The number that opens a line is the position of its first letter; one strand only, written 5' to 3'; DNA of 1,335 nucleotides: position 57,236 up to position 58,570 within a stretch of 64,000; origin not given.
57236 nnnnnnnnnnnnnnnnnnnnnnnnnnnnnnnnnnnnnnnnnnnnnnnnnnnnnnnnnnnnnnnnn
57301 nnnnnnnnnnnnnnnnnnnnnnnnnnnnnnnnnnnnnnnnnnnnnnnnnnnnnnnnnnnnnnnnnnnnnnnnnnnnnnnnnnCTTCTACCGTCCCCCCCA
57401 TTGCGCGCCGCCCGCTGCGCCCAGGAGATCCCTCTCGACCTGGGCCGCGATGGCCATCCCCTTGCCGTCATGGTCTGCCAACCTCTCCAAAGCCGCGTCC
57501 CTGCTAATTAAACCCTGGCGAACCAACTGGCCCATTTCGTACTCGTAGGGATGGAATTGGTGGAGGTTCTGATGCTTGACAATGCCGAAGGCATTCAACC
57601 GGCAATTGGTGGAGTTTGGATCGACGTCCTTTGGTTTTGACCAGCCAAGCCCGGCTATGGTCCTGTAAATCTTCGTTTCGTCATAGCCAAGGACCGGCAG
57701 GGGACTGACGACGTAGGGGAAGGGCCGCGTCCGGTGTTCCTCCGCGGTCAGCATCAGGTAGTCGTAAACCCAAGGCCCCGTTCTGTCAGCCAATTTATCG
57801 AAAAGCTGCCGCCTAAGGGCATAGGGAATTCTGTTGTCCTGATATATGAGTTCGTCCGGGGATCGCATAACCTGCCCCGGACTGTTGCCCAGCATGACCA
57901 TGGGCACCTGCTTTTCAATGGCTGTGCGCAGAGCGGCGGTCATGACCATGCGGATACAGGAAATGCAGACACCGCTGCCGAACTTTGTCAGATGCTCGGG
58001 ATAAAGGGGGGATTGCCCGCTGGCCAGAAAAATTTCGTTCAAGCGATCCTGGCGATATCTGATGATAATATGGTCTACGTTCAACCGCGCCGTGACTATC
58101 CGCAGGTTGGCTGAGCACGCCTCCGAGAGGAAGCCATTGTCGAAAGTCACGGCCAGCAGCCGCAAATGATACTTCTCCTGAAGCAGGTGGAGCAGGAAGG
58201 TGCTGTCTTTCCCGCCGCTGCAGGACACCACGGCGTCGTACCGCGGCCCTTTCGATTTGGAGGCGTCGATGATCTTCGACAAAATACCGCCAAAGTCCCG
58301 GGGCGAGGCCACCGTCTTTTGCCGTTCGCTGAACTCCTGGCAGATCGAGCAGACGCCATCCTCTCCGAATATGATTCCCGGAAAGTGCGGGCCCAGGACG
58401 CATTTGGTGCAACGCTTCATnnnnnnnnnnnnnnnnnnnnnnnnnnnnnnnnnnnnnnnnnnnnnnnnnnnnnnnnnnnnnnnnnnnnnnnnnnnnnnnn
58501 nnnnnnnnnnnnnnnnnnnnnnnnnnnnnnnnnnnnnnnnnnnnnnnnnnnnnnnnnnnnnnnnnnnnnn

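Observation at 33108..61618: ~27-kb translationally coupled NRPS operon with an unusual anaerobic tailoring set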

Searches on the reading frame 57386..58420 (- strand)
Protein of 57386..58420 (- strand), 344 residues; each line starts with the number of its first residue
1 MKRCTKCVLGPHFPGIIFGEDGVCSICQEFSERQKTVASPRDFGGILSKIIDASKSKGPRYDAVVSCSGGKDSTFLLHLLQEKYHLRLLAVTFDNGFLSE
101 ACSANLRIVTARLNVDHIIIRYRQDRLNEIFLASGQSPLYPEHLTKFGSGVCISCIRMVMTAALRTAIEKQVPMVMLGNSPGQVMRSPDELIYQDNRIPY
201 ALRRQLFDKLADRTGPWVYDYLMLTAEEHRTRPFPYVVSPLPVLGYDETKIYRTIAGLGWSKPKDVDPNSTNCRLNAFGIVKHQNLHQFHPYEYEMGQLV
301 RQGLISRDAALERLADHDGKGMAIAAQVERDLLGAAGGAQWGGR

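Call 3: search_protein_families(library=pfam, proteins=[window:57386-58420:-])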
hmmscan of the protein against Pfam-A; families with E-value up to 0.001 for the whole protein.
window:57386-58420:- (344 aa): 0 families

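Call 6: search_protein_families(library=ncbifam, proteins=[window:57386-58420:-], max_evalue=0.01)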
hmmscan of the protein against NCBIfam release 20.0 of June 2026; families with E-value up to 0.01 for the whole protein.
window:57386-58420:- (344 aa): 5 families
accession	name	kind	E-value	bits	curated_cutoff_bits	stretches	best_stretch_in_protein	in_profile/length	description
TIGR03573.1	WbuX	subfamily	1.7e-32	113.2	203.2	1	1-320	1-319/344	N-acetyl sugar amidotransferase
TIGR02432.1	lysidine_TilS_N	equivalog_domain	9.8e-05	22.4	93.6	1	63-119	2-63/189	tRNA lysidine(34) synthetase TilS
NF038212.1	argG_rel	exception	0.00025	20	425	1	64-129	18-81/381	argininosuccinate synthase-related protein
TIGR00268.2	TIGR00268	equivalog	0.0014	18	150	1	63-123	16-77/259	ATP-dependent sacrificial sulfur transferase LarE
NF011155.0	PRK14561.1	equivalog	0.0058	16.3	207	1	63-95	3-35/195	hypothetical protein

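Call 16: find_homologous_proteins(query=window:57386-58420:-, max_evalue=1e-10)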
Query window:57386-58420:- (344 aa): 158 proteins with E <= 1e-10 among 5640 candidates; the best 120 are listed.
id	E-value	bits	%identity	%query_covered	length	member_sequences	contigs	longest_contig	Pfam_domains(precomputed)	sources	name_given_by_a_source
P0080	1.0e-234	796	100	100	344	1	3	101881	-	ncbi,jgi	jgi:hypothetical protein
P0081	1.4e-174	598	75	100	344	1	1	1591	-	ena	-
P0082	2.4e-165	568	72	100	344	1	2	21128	PF24167.2,PF06508.20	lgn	-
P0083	1.0e-163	563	71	100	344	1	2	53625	PF24167.2,PF06508.20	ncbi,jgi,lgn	jgi:predicted PP-loop superfamily ATPase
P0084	4.6e-162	557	70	100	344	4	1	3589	PF24167.2,PF06508.20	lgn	-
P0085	8.9e-160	550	70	100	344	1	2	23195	PF24167.2,PF06508.20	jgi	jgi:Queuosine biosynthesis protein QueC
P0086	1.1e-159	549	70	100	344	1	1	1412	-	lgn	-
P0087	8.2e-159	547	70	97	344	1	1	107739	PF24167.2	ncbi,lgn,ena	-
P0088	9.0e-159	546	69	100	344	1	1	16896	PF24167.2,PF06508.20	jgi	jgi:3'-phosphoadenosine 5'-phosphosulfate sulfotransferase (PAPS reductase)/FAD synthetase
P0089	3.2e-158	545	69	97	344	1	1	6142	PF24167.2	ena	-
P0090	3.8e-156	538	68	100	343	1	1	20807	PF24167.2,PF06508.20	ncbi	-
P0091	1.3e-155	536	69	100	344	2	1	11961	PF24167.2,PF06508.20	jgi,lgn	jgi:hypothetical protein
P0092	3.3e-155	535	67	99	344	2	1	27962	PF24167.2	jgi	-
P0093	4.0e-154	531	68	100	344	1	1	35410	PF24167.2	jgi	jgi:tRNA(Ile)-lysidine synthase TilS/MesJ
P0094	1.7e-153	529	66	99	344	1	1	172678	PF24167.2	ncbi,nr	ncbi:MAG: 7-cyano-7-deazaguanine synthase [Rhodospirillales bacterium]|nr:7-cyano-7-deazaguanine syn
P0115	4.6e-138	478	61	97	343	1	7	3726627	-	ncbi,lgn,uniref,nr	ncbi:hypothetical protein [Blastochloris viridis]|uniref:Putative ATPase of the PP-loop superfamily 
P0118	4.7e-137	475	64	93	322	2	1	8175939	PF06508.20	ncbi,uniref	ncbi:7-cyano-7-deazaguanine synthase [Bradyrhizobium sp. USDA 329]|uniref:7-cyano-7-deazaguanine syn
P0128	2.2e-122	427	56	97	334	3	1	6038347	-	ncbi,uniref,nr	ncbi:adenine nucleotide alpha hydrolase family protein [Paenibacillus durus]|uniref:ATPase n=1 Tax=P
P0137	9.8e-120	418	57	97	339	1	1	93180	-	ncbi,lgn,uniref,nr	ncbi:hypothetical protein [Paenibacillus tepidiphilus]|uniref:hypothetical protein n=1 Tax=Paenibaci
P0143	1.7e-118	414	54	97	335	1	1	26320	-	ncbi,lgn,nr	ncbi:MAG: hypothetical protein JXB88_23085 [Spirochaetales bacterium]|nr:hypothetical protein [Spiro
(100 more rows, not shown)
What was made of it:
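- Some homologues carry weak QueC Pfam hits (call 16).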

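Call 17: find_encoding_contigs(protein=P0115, flank=10000, max_places=1)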
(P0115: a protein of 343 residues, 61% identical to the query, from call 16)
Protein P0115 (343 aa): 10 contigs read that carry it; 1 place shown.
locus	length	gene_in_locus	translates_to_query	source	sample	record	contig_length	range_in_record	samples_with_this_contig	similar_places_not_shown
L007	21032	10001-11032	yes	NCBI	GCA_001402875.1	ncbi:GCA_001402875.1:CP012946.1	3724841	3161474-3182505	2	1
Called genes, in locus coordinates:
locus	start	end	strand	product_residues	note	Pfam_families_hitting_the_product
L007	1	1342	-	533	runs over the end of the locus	PF05970:PIF1 (weak), PF13245:AAA_19, PF13604:AAA_30, PF01443:Viral_helicase1 (faint), PF22232:TraI_hel_assoc_N (weak), PF13086:AAA_11 (weak)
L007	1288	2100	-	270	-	PF03389:MobA_MobL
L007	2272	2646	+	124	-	PF06412:TraD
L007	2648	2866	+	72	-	PF06412:TraD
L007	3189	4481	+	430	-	PF13271:DUF4062, PF13289:SIR2_2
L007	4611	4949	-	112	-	-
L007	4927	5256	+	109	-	PF01527:HTH_Tnp_1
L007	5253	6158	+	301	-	PF13276:HTH_21, PF00665:rve, PF13683:rve_3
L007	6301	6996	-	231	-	PF22624:AASDHPPT_N (faint), PF01648:ACPS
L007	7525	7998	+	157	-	-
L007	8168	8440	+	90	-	PF00550:PP-binding (weak)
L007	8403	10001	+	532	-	PF00501:AMP-binding, PF13193:AMP-binding_C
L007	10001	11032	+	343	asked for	-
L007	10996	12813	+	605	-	PF13522:GATase_6, PF13537:GATase_7, PF00733:Asn_synthase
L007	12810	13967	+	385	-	PF02771:Acyl-CoA_dh_N, PF02770:Acyl-CoA_dh_M, PF00441:Acyl-CoA_dh_1, PF08028:Acyl-CoA_dh_2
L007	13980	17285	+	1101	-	PF00668:Condensation, PF00501:AMP-binding, PF13193:AMP-binding_C (weak), PF00550:PP-binding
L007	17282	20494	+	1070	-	PF00668:Condensation, PF00501:AMP-binding, PF13193:AMP-binding_C, PF00550:PP-binding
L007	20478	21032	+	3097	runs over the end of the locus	PF00668:Condensation, PF00501:AMP-binding, PF13193:AMP-binding_C, PF00550:PP-binding, PF00668:Condensation, PF00501:AMP-binding, PF13193:AMP-binding_C, PF00550:PP-binding, +4 more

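Call 18: find_encoding_contigs(protein=P0128, flank=10000, max_places=1)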
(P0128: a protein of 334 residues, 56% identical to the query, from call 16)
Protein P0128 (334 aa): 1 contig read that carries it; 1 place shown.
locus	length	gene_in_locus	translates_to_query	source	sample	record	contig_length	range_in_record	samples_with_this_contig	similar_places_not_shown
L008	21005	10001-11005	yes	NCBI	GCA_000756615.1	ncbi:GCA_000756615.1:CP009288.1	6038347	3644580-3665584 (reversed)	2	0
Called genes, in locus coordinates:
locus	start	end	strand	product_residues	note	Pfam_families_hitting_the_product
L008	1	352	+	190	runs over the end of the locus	PF06130:PTAC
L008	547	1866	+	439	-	PF07690:MFS_1, PF11700:ATG22, PF07690:MFS_1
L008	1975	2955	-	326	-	PF00882:Zn_dep_PLPC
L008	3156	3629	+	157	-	PF04073:tRNA_edit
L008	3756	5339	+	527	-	PF00919:UPF0004, PF04055:Radical_SAM, PF01938:TRAM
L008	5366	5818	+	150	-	PF06133:Com_YlbF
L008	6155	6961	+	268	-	PF01012:ETF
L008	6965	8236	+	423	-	PF00037:Fer4 (weak), PF12797:Fer4_2 (faint), PF12838:Fer4_7 (weak), PF13187:Fer4_9 (weak), PF13237:Fer4_10 (weak), PF00037:Fer4 (weak), PF01012:ETF, PF00766:ETF_alpha, +4 more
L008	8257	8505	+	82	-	PF00550:PP-binding (weak)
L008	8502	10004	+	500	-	PF00501:AMP-binding, PF13193:AMP-binding_C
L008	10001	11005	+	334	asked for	-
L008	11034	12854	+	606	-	PF04055:Radical_SAM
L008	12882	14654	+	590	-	PF13522:GATase_6, PF13537:GATase_7, PF12481:DUF3700 (weak), PF00733:Asn_synthase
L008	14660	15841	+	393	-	PF02771:Acyl-CoA_dh_N, PF02770:Acyl-CoA_dh_M, PF00441:Acyl-CoA_dh_1, PF08028:Acyl-CoA_dh_2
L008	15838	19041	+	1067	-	PF00668:Condensation, PF00501:AMP-binding, PF13193:AMP-binding_C, PF00550:PP-binding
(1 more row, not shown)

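Call 20: search_solved_structures(query=window:57386-58420:-, max_evalue=1, show_alignments=1)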
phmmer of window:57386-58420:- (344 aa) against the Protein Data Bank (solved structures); distinct sequences matched with E-value up to 1: 3.
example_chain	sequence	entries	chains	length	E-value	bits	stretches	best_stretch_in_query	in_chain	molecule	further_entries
8wex_A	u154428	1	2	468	3.9e-08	36.2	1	16-93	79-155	N-acetyl sugar amidotransferase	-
8cnz_A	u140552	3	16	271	0.042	16.3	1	63-130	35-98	NAD_synthase domain-containing protein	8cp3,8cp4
4nzp_A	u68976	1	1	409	0.69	12.3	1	63-127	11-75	Argininosuccinate synthase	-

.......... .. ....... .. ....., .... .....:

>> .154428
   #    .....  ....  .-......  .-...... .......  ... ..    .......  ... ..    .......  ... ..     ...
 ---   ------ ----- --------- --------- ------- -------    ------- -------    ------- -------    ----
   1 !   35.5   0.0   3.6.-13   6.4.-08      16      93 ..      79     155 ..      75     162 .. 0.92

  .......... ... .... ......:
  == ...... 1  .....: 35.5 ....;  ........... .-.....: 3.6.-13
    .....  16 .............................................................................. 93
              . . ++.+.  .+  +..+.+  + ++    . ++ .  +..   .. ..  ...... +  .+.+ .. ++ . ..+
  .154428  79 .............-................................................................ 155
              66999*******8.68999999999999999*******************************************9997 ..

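Call 30: list_cluster_members(proteins=[P0080, P0001, P0115, P0128, P0118, P0137])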
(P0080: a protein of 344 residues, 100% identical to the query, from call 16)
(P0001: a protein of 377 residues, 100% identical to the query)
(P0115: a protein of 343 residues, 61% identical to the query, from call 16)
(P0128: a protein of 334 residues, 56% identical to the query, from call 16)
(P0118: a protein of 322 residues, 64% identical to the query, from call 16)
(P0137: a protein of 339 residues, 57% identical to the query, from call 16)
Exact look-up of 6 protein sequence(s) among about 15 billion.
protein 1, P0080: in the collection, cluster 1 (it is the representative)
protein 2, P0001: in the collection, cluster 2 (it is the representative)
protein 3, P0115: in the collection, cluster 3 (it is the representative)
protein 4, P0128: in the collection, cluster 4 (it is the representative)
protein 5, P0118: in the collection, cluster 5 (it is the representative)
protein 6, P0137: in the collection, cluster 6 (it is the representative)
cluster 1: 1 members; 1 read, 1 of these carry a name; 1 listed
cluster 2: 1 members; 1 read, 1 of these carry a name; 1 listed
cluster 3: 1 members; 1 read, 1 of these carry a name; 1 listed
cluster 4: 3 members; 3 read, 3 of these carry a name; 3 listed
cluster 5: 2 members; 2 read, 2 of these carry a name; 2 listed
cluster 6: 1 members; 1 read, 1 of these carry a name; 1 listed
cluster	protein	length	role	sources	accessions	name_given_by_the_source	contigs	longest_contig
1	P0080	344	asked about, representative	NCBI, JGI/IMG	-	hypothetical protein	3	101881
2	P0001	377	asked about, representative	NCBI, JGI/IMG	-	benzoyl-CoA reductase/2-hydroxyglutaryl-CoA dehydratase subunit BcrC/BadD/HgdB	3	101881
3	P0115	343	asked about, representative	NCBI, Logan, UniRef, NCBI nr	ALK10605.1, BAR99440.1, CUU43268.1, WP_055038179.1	hypothetical protein [Blastochloris viridis] | Putative ATPase of the PP-loop superfamily implicated in cell cycle control n=1 ...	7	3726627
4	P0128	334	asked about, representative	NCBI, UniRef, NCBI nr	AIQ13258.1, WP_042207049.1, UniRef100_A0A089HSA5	adenine nucleotide alpha hydrolase family protein [Paenibacillus durus] | ATPase n=1 Tax=Paenibacillus durus TaxID=44251 RepID=A0A089HSA5_PAEDU | hypothetical protein [Paenibacillus durus]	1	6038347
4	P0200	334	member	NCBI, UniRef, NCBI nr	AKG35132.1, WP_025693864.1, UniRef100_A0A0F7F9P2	adenine nucleotide alpha hydrolase family protein [Paenibacillus durus] | ATPase n=1 Tax=Paenibacillus durus ATCC 35681 TaxID=1333534 RepID=A0A0F7F9P2_PAEDU | hypothetical protein [Paenibacillus durus]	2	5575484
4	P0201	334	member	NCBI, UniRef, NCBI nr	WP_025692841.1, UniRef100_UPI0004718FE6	adenine nucleotide alpha hydrolase family protein [Paenibacillus zanthoxyli] | hypothetical protein n=1 Tax=Paenibacillus zanthoxyli TaxID=369399 RepID=UPI0004718FE6 | hypothetical protein [Paenibacillus zanthoxyli]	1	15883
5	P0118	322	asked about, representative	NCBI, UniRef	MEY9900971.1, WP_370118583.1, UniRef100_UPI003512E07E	7-cyano-7-deazaguanine synthase [Bradyrhizobium sp. USDA 329] | 7-cyano-7-deazaguanine synthase n=1 Tax=Bradyrhizobium sp. USDA 329 TaxID=3156310 ...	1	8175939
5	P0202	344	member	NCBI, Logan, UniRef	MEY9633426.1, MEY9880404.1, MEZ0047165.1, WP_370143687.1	7-cyano-7-deazaguanine synthase in queuosine biosynthesis [Bradyrhizobium japonicum] | 7-cyano-7-deazaguanine synthase n=1 Tax=unclassified Bradyrhizobium TaxID=2631580 ...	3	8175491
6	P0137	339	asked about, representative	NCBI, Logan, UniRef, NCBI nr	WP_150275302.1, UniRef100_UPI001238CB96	hypothetical protein [Paenibacillus tepidiphilus] | hypothetical protein n=1 Tax=Paenibacillus tepidiphilus TaxID=2608683 RepID=UPI001238CB96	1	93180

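Call 51: find_encoding_contigs(protein=P0137, flank=10000, max_places=1)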
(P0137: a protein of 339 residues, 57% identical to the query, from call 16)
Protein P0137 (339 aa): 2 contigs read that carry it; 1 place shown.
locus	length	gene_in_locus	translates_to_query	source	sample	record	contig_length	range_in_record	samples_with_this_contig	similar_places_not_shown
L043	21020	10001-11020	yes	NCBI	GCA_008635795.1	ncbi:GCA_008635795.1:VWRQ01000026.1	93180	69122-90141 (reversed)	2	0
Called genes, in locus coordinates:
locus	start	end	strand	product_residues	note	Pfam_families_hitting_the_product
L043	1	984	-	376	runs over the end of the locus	PF07470:Glyco_hydro_88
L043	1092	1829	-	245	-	PF00106:adh_short, PF08659:KR, PF23441:SDR, PF13561:adh_short_C2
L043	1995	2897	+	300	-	PF00126:HTH_1, PF03466:LysR_substrate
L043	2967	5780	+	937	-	PF22666:Glyco_hydro_2_N2 (weak), PF00703:Glyco_hydro_2 (weak), PF02836:Glyco_hydro_2_C (weak)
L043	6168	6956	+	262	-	PF01012:ETF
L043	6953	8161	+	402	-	PF13187:Fer4_9 (weak), PF00037:Fer4 (weak), PF01012:ETF, PF00766:ETF_alpha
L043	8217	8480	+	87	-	PF00550:PP-binding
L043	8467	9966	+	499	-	PF00501:AMP-binding, PF13193:AMP-binding_C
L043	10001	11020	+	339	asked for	-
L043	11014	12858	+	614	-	PF04055:Radical_SAM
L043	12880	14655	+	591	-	PF13522:GATase_6, PF13537:GATase_7, PF00733:Asn_synthase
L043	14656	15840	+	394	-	PF02771:Acyl-CoA_dh_N, PF02770:Acyl-CoA_dh_M, PF00441:Acyl-CoA_dh_1, PF08028:Acyl-CoA_dh_2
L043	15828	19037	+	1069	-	PF00668:Condensation, PF00501:AMP-binding, PF13193:AMP-binding_C, PF00550:PP-binding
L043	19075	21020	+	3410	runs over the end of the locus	PF00668:Condensation, PF00501:AMP-binding, PF13193:AMP-binding_C, PF00550:PP-binding, PF00668:Condensation, PF00668:Condensation, PF00501:AMP-binding, PF13193:AMP-binding_C, +6 more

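Call 52: find_encoding_contigs(protein=P0143, flank=10000, max_places=1)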
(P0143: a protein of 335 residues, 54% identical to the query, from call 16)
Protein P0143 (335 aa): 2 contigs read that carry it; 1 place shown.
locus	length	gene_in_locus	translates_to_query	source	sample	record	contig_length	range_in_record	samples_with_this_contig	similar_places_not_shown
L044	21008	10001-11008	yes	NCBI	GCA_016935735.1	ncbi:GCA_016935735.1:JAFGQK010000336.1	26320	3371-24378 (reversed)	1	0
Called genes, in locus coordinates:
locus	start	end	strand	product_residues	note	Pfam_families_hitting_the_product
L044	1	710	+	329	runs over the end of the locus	PF00535:Glycos_transf_2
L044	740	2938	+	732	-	PF13231:PMT_2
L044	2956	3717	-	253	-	PF22637:CBM_4_9_1 (weak)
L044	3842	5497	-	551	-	PF02690:Na_Pi_cotrans, PF01895:PhoU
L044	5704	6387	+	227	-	-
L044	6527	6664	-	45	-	-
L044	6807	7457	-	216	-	PF02627:CMD (weak)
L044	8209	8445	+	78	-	-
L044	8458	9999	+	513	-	PF00501:AMP-binding, PF13193:AMP-binding_C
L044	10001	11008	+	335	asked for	-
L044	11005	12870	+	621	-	PF04055:Radical_SAM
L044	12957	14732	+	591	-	PF13522:GATase_6, PF13537:GATase_7, PF12481:DUF3700, PF00733:Asn_synthase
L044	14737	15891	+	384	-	PF02771:Acyl-CoA_dh_N, PF02770:Acyl-CoA_dh_M, PF00441:Acyl-CoA_dh_1, PF08028:Acyl-CoA_dh_2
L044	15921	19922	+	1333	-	PF00668:Condensation, PF00501:AMP-binding, PF13193:AMP-binding_C, PF00550:PP-binding, PF00668:Condensation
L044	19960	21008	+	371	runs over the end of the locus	PF06050:HGD-D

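Call 56: search_solved_structures(query=A1, max_evalue=1, show_alignments=3)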
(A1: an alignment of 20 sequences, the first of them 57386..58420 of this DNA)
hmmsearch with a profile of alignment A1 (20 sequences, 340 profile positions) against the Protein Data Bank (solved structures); distinct sequences matched with E-value up to 1: 30.
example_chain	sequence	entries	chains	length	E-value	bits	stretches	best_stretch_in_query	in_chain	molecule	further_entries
8wex_A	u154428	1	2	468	3.4e-16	62.3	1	15-166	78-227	N-acetyl sugar amidotransferase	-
8cnz_A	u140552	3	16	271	1.9e-06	30.3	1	60-141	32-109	NAD_synthase domain-containing protein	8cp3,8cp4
2vxo_A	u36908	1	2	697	0.00011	24.5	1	48-121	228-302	GMP SYNTHASE [GLUTAMINE-HYDROLYZING]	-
5mko_A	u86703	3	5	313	0.0008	21.6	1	38-103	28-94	TtuA PH0300 | PH0300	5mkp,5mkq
3vrh_A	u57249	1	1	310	0.00082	21.6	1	38-103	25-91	Putative uncharacterized protein PH0300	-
3rjz_A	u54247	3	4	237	0.002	20.3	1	62-106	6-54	N-type ATP pyrophosphatase superfamily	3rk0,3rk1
1j1z_A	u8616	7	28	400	0.0041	19.3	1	63-96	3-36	Argininosuccinate Synthetase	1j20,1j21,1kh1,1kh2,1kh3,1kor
2ywb_A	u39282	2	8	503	0.0054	18.9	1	44-129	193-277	GMP synthase [glutamine-hydrolyzing]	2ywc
4nzp_A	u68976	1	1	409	0.0061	18.7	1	57-96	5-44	Argininosuccinate synthase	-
3p52_A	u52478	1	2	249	0.026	16.7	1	40-138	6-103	NH(3)-dependent NAD(+) synthetase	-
3a2k_A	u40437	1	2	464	0.028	16.6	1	49-109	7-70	tRNA(Ile)-lysidine synthase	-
6jp9_A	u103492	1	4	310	0.04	16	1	46-128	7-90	GMP synthase [glutamine-hydrolyzing] subunit B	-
2d13_A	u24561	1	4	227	0.13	14.4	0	62-89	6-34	hypothetical protein PH1257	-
3uow_A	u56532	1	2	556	0.13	14.4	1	53-112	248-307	GMP synthetase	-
4wio_A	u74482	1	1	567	0.13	14.3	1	53-112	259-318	GMP synthetase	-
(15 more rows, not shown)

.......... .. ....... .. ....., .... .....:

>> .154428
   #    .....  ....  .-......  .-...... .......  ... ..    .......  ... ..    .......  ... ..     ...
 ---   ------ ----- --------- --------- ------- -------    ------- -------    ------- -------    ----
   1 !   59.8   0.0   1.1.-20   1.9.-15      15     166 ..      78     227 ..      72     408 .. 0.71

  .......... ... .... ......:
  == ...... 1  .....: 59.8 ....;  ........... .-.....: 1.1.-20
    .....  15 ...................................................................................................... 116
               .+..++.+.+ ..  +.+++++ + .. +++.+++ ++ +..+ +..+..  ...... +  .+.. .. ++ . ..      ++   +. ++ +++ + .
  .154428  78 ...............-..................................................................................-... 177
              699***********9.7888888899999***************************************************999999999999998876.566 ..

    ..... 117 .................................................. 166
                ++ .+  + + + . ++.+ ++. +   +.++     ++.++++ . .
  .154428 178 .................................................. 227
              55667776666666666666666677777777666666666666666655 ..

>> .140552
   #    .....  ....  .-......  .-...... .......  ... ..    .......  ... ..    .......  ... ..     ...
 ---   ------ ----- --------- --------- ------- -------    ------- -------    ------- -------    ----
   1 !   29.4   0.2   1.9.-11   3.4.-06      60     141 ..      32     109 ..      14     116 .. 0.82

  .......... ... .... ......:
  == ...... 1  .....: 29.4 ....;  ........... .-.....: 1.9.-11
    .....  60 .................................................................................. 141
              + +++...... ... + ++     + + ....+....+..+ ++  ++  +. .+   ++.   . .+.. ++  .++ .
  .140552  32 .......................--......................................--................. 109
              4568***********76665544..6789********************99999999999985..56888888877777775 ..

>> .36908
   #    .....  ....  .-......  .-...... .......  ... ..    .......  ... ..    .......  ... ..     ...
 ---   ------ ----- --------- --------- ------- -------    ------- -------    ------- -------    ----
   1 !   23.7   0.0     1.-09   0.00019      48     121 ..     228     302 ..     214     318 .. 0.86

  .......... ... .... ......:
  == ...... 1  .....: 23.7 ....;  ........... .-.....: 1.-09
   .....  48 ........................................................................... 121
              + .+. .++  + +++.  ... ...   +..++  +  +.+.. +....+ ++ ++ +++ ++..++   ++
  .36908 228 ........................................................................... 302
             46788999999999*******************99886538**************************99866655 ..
